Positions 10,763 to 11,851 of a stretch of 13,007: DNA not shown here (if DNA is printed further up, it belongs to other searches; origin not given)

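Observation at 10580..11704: Anchored coiled-coil stalk carrying a transglutaminase-like Cys-His-Glu core: candidate extracytoplasmic peptidase or cross-linking enzyme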

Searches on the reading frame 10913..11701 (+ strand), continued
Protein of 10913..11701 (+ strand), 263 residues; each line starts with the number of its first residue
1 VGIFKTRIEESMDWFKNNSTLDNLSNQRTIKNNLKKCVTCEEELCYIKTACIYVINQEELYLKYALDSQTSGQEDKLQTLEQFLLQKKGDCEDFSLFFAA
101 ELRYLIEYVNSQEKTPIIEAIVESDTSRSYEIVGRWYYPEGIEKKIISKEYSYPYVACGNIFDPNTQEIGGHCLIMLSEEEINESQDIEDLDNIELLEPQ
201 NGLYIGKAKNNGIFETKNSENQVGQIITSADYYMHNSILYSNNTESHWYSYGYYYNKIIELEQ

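Call 73: find_homologous_proteins(query=A3, max_evalue=0.001)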
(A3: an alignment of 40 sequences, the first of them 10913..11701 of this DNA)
Query A3 (40 sequences) (263 aa, profile of the alignment): 104 proteins with E <= 0.001 among 2100 candidates.
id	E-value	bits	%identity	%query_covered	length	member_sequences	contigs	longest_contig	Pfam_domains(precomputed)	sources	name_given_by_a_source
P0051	1.7e-94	334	35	97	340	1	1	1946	-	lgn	-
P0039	8.8e-92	325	34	99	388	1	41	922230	-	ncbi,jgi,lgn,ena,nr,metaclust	ncbi:hypothetical protein HN695_04005 [Candidatus Woesearchaeota archaeon]|jgi:hypothetical protein|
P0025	1.5e-91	324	36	99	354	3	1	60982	-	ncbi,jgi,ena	-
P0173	1.6e-90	321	36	97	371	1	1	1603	-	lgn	-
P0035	1.7e-90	321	34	95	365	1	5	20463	-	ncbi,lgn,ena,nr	ncbi:MAG: hypothetical protein ISS48_01965 [Candidatus Aenigmarchaeota archaeon]|nr:hypothetical pro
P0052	6.5e-88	313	34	90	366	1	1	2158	-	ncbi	-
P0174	6.7e-88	312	35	78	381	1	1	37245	-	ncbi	ncbi:MAG: hypothetical protein ABIG89_04050 [Candidatus Woesearchaeota archaeon]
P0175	1.7e-87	311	31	98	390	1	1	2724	-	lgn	-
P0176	1.1e-86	309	34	88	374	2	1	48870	-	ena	-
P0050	6.4e-86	306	34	99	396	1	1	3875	PF07888.17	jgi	jgi:hypothetical protein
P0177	7.2e-86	306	36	80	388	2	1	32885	-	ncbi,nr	ncbi:hypothetical protein HOC35_01280 [Candidatus Woesearchaeota archaeon]|nr:hypothetical protein [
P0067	1.1e-85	305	37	100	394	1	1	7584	-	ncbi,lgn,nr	ncbi:MAG: hypothetical protein KKF44_05660 [Nanoarchaeota archaeon]|nr:hypothetical protein [Nanoarc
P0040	1.5e-85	305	34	97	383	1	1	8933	-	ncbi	ncbi:MAG: hypothetical protein ABIE94_01260 [archaeon]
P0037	4.3e-85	303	34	98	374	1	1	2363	PF14584.12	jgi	jgi:cell division protein FtsB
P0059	1.6e-84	301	34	94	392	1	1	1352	-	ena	-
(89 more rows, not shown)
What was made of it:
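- One source annotates a member as 'cell division protein FtsB' (P0037, call 73).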
